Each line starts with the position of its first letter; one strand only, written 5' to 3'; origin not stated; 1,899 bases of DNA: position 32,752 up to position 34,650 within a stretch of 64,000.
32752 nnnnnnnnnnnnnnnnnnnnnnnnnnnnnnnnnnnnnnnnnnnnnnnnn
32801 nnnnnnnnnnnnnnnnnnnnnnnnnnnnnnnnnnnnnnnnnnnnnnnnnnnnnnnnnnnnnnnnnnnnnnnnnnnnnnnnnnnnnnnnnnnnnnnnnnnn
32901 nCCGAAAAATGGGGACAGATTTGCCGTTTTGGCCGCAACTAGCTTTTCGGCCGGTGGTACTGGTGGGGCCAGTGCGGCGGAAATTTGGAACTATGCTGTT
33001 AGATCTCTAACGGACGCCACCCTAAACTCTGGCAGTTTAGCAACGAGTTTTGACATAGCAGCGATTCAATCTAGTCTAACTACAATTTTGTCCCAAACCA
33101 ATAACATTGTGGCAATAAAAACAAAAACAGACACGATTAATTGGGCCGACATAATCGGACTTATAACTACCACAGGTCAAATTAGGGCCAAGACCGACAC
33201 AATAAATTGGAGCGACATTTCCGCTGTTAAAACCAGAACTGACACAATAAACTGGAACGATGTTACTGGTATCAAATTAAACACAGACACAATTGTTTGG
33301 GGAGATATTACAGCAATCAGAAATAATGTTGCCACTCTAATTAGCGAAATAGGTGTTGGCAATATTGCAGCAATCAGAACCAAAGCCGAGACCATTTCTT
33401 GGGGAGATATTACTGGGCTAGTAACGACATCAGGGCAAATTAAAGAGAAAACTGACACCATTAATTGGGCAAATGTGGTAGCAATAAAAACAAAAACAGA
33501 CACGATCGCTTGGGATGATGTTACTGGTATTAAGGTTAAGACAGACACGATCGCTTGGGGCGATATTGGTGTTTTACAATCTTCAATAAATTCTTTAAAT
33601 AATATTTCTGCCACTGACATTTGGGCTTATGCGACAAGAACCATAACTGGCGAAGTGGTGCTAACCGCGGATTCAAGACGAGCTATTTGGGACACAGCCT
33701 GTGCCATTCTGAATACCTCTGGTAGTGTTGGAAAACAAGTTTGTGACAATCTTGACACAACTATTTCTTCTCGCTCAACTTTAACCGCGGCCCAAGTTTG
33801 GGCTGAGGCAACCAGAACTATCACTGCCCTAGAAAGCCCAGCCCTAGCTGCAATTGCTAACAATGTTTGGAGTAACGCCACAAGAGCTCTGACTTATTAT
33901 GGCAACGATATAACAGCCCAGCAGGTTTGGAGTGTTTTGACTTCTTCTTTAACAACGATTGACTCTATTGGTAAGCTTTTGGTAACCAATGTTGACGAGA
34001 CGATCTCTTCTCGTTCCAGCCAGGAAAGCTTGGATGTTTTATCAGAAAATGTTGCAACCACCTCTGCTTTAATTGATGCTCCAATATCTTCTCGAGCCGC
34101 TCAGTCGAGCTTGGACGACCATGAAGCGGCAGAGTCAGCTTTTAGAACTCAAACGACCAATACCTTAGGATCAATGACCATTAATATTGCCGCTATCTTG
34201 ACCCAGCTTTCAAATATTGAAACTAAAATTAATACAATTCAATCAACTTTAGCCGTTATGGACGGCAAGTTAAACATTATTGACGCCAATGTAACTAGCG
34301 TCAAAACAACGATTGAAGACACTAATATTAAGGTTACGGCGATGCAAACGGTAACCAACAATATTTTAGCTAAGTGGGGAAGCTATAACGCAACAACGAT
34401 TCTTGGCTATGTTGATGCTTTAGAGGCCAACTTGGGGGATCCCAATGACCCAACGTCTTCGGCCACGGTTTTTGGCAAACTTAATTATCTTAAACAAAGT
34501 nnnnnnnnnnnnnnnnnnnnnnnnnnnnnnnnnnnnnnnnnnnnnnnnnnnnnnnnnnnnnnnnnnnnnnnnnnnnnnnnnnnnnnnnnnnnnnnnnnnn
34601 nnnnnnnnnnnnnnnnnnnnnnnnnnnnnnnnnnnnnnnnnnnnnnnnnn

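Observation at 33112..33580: In-frame 45-nt tandem repeat array (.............) inside the giant gene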

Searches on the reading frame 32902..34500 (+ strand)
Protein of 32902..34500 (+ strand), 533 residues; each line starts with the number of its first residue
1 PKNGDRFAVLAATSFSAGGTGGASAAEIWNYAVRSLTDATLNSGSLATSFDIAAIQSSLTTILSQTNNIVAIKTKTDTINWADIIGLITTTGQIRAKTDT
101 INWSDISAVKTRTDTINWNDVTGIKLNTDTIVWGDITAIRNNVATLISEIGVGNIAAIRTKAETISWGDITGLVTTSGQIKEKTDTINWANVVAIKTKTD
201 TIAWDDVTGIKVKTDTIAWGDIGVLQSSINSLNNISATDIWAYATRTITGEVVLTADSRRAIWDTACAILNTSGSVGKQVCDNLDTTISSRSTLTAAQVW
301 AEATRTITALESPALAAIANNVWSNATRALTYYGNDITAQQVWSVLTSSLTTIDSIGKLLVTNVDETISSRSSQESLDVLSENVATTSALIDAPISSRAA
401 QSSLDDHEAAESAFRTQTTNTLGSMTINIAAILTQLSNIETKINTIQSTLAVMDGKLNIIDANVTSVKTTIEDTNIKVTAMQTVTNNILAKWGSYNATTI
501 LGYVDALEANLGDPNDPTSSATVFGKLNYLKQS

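Call 8: search_protein_families(library=phrogs, proteins=[window:32902-34500:+], max_evalue=0.1)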
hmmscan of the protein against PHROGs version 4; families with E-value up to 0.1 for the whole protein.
window:32902-34500:+ (533 aa): 4 families
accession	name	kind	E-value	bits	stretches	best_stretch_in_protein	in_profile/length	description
phrog_5553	-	unknown function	0.0016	19.7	1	434-485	14-65/114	-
phrog_5211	-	unknown function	0.038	15.2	0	437-504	32-97/112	-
phrog_6136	-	unknown function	0.065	14.2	1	434-491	41-99/120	-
phrog_14596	-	unknown function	0.095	13.9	0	213-236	41-64/75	-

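Call 18: search_solved_structures(query=window:32902-34500:+, max_evalue=10)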
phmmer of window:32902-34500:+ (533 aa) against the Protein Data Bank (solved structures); distinct sequences matched with E-value up to 10: 2.
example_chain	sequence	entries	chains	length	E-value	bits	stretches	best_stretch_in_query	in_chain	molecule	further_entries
6gaj_A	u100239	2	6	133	0.081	15.5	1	356-483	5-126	Outer capsid protein sigma-1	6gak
4c46_A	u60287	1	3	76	0.82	12.1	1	425-480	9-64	GENERAL CONTROL PROTEIN GCN4, GENERAL CONTROL PROTEIN GCN4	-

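Call 45: search_protein_families(library=ncbifam, proteins=[window:32902-34500:+], max_evalue=1)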
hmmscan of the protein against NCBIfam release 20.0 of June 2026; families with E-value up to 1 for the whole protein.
window:32902-34500:+ (533 aa): 1 family
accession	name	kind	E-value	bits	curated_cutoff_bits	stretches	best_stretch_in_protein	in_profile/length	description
NF008952.0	PRK12295.1-5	equivalog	0.9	8.6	360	0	392-474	214-296/363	ATP phosphoribosyltransferase regulatory subunit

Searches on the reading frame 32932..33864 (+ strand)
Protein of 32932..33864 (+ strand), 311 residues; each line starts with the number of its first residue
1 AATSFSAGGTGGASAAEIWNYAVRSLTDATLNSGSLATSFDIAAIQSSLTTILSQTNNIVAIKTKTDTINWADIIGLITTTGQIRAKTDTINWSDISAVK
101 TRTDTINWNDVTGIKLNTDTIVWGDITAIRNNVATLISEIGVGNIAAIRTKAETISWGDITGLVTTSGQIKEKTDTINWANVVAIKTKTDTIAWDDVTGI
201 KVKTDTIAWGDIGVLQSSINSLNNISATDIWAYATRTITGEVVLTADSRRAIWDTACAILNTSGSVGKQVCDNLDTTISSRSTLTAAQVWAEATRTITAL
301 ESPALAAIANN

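Call 33: predict_structure(alignment_id=A1)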
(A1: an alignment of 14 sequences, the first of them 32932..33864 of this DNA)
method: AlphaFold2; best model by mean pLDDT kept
length: 311 residues; sequences in the alignment: 14
mean_pLDDT: 46.1   pTM: 0.27
mean pLDDT of the five models: 46.1, 45.5, 43.1, 39.4, 36.8
residues with pLDDT >= 90: 0; 70-90: 44; 50-70: 51; < 50: 216
segments of 3 or more residues with pLDDT < 50: 1-85, 87-138, 205-244, 255-267, 296-311
pLDDT, mean of each block of 10 residues (from residue 1): 29 36 32 33 35 33 34 43 44 42 33 31 29 44 65 76 84 71 82 76 46 28 34 38 45 48 45 55 50 50 38 36
secondary structure, 60 per line:
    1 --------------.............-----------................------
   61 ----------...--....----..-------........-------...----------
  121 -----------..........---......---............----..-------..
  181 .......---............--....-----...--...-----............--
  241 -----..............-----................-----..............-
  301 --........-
elements in order: H15-27 H39-54 E76-79 E96-100 H132-141 E145-150 E154-156 E160-165 E182-187 E191-193 E197-202 E205-208 H227-238 H246-259 H265-280 H286-299 H303-310

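Call 36: fold_search(model_id=the predicted structure, library=pdb)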
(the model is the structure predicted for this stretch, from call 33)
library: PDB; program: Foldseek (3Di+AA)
matches with E <= 10: 56; with E <= 0.001: 0
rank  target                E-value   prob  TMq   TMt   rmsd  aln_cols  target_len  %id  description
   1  4ue5_D                1.2e+00  0.75  0.19  0.14   3.7        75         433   13  Structural basis for targeting and elongation arrest of Bacillus signal recognition particle (released 2015-09-09)
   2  4ak9_A                1.8e+00  0.66  0.20  0.21   3.0        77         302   14  Structure of chloroplast FtsY from Physcomitrella patens (released 2013-01-16)
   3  7o9i                  2.4e+00  0.41  0.18  0.20   3.5        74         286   18  Escherichia coli Ffh in complex with pppGpp (released 2022-02-02)
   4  6fc4                  2.9e+00  0.07  0.13  0.08  11.5       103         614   14  The X-ray Structure of Lytic Transglycosylase Slt inactive mutant E503Q from Pseudomonas aeruginosa (released 2018-04-18)
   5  9ibh_C                2.9e+00  0.01  0.09  0.06  20.1       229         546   14  Salmonella typhimurium polynucleotide phosphorylase in complex with recognition site of RNase E (released 2025-07-30)
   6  4ak9_B                3.0e+00  0.44  0.17  0.18   3.0        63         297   13  Structure of chloroplast FtsY from Physcomitrella patens (released 2013-01-16)
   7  8rix                  3.4e+00  0.41  0.19  0.19   3.4        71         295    8  Crystal structure of chloroplast FtsY from Arabidopsis thaliana in complex with the alarmone ppGpp (released 2025-01-01)
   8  7o9h_A                3.6e+00  0.28  0.17  0.17   3.6        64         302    9  Escherichia coli FtsY in complex with pppGpp (released 2022-02-02)
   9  4nl2_A                3.6e+00  0.06  0.12  0.35   8.9        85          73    6  Crystal Structure of Listeria monocytogenes Hfq (released 2014-09-10)
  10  2j7p_B                3.9e+00  0.33  0.20  0.21   3.5        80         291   12  GMPPNP-stabilized NG domain complex of the SRP GTPases Ffh and FtsY (released 2006-12-11)
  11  1okk_A                3.9e+00  0.28  0.18  0.19   3.7        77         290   13  HOMO-HETERODIMERIC COMPLEX OF THE SRP GTPASES (released 2004-01-19)
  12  1kq1_H                4.1e+00  0.09  0.14  0.46   6.1        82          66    7  1.55 A Crystal structure of the pleiotropic translational regulator, Hfq (released 2002-07-10)
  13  2yxj_A                4.1e+00  0.04  0.12  0.19  16.2       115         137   14  Crystal structure of Bcl-xL in complex with ABT-737 (released 2007-05-22)
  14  2yhs                  4.6e+00  0.21  0.17  0.17   3.7        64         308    9  Structure of the E. coli SRP receptor FtsY (released 2011-05-18)
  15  6cqp_B                4.6e+00  0.20  0.17  0.18   4.0        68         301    9  High resolution crystal structure of FtsY-NG domain of E. coli (released 2018-08-22)
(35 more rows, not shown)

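Call 41: find_related_loci(query=window:32932-33864:+, collection=metagenome_contigs, flank=2000)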
Query window:32932-33864:+ (311 aa) in metagenome_contigs; peptide patterns used: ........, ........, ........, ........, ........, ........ (x = any residue, [..] = any of these).
67 stretches matched a pattern; 28 encode a relative of the query (tblastn E <= 1e-3); 27 distinct loci.
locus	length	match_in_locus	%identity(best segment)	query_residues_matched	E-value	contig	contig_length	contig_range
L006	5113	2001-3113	59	17-311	1e-127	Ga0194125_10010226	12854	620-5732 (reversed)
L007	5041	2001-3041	71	58-311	5e-117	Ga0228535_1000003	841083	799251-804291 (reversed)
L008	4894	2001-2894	71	17-310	8e-131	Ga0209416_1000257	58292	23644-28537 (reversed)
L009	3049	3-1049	59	14-311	2e-74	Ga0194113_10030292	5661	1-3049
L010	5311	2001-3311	55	12-247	1e-72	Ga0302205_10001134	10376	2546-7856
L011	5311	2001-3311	55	12-247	1e-72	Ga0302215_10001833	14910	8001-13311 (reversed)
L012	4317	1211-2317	52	10-240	2e-69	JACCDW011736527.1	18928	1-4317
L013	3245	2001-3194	45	14-311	2e-66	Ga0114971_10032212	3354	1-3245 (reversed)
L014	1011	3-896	39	8-310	2e-52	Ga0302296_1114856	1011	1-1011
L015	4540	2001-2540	75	201-310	2e-47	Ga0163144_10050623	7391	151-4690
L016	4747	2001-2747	54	109-300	9e-44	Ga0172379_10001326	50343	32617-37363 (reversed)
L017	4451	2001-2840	46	9-223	1e-40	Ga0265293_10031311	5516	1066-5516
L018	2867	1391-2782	54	13-244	8e-29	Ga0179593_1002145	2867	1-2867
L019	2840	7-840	40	45-215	1e-27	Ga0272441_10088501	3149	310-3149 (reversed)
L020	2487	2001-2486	36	29-232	1e-20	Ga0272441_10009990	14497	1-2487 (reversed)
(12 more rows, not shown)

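Call 42: find_related_loci(query=A1, collection=genome_contigs, flank=2000)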
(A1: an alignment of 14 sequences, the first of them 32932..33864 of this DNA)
Query A1 (311 aa) in genome_contigs; peptide patterns used: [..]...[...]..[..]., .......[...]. (x = any residue, [..] = any of these).
115 stretches matched a pattern; 47 encode a relative of the query (tblastn E <= 1e-3); 45 distinct loci.
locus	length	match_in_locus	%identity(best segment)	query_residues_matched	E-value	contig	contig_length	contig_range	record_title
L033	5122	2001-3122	63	17-309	9e-109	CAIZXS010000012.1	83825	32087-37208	uncultured bacterium isolate Loc080925-6m_bin-1411 genome assembly, contig: bin-1411:12/26, whole genome shotgun sequenc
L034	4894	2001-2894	71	17-310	2e-130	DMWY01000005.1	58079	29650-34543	MAG TPA_asm: Candidatus Moraniibacteriota bacterium isolate UBA12116 contig_1118, whole genome shotgun sequence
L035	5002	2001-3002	51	9-310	4e-73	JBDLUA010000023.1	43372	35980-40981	MAG: Candidatus Parcubacteria bacterium isolate lewisrun_2019_sw_WHONDRS-S19S_0014_B_bin.73 scaffold_1021245, whole geno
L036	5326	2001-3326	50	15-272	2e-71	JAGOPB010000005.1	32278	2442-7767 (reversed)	MAG: Candidatus Paceibacterota bacterium isolate Gw_Bodden_bin_284 Gw_Bodden_1547_length_32278_cov_8.379833, whole genom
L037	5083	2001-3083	61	17-311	1e-67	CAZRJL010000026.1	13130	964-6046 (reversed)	MAG TPA_asm: uncultured Bdellovibrionales bacterium isolate binchicken_co220_173 genome assembly, contig: NODE_3071_leng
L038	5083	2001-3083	57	14-221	1e-67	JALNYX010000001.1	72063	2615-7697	MAG: Candidatus Moraniibacteriota bacterium isolate SO_2017_GW1 bin 259 NODE_2146_length_72063_cov_1.075803_OW334_2017,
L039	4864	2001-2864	56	22-227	2e-66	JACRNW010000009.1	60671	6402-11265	MAG: Candidatus Falkowbacteria bacterium isolate NC_groundwater_1945_Pr3_S-0.2um_44_4 scaffold_327018, whole genome shot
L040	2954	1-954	61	41-222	4e-66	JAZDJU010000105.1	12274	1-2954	MAG: Candidatus Omnitrophota bacterium isolate MEGAHIT-group-0.500 k141_12497886, whole genome shotgun sequence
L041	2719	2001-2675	53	14-218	3e-65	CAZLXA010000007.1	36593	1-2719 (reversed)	MAG TPA_asm: uncultured Candidatus Saccharibacteria bacterium isolate SRP272421_co2_734 genome assembly, contig: NODE_23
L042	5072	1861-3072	45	14-294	7e-65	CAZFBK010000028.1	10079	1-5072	MAG TPA_asm: uncultured Gammaproteobacteria bacterium isolate SRP286056_co1_112 genome assembly, contig: NODE_8694_lengt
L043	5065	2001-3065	55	14-311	3e-64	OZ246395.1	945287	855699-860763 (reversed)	MAG: uncultured Candidatus Saccharibacteria bacterium isolate SRP292972_co1_112 genome assembly, chromosome: 1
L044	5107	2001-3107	60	22-223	6e-64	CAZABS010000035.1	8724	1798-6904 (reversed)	MAG TPA_asm: uncultured Bdellovibrionales bacterium isolate SRP286056_co1_739 genome assembly, contig: NODE_10681_length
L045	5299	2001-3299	51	41-294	6e-64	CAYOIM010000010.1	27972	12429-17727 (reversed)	MAG TPA_asm: uncultured Bdellovibrionales bacterium isolate binchicken_co347_165 genome assembly, contig: NODE_910_lengt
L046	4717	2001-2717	51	14-222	2e-63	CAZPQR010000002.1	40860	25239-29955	MAG TPA_asm: uncultured Gammaproteobacteria bacterium isolate SRP189682_co1_236 genome assembly, contig: NODE_1220_lengt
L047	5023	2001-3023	60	42-224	5e-60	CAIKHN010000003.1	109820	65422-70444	Candidatus Uhrbacteria bacterium isolate LJ-3-15m_bin-0684 genome assembly, contig: bin-0684:03/40, whole genome shotgun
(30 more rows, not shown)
